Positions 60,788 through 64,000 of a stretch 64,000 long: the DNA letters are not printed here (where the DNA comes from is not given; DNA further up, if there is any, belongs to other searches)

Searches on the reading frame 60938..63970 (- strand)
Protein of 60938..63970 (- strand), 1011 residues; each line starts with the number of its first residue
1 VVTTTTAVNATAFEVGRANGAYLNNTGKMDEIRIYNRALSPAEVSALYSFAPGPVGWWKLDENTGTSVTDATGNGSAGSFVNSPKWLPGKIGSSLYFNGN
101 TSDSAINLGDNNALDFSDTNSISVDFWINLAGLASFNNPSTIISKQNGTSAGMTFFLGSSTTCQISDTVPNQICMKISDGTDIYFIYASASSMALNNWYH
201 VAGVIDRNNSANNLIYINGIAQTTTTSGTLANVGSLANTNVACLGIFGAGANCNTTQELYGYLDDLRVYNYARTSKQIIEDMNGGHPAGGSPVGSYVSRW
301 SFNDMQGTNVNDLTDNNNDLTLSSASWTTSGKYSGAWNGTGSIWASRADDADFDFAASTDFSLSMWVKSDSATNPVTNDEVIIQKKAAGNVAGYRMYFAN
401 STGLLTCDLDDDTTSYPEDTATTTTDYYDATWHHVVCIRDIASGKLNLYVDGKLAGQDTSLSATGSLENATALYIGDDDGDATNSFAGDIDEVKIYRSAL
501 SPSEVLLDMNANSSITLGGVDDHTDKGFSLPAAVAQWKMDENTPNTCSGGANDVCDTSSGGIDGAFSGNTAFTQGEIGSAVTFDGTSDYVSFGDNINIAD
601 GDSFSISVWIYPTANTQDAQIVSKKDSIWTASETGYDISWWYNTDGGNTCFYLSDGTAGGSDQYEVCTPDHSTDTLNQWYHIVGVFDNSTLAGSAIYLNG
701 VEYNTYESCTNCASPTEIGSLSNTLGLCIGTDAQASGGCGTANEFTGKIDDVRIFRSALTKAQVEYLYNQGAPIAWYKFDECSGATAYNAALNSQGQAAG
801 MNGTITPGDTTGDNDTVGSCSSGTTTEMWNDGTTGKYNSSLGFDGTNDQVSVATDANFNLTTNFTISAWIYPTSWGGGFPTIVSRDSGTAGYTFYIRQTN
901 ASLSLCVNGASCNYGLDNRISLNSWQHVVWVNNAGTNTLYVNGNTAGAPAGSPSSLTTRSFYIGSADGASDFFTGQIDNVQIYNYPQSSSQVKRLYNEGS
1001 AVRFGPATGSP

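Call 19: search_protein_families(library=pfam, proteins=[window:60938-63970:-], max_evalue=0.001)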
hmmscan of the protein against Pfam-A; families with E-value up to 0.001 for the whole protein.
window:60938-63970:- (1011 aa): 5 families
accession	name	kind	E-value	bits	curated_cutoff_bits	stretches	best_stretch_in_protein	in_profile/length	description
PF13385.13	Laminin_G_3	-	9.4e-100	331.4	27.6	5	844-992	1-150/151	Concanavalin A-like lectin/glucanases superfamily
PF07953.20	Toxin_R_bind_N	-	9.1e-25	87.9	23.8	2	68-270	4-188/191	Clostridium neurotoxin, N-terminal receptor binding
PF02210.31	Laminin_G_2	-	2.4e-09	38.2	22.9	0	416-495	39-123/126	Laminin G domain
PF00354.24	Pentaxin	-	3.4e-09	37.1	25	0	428-506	81-164/194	Pentaxin family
PF02973.23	Sialidase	-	2.5e-07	30.8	26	0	15-45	152-182/189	Sialidase, N-terminal domain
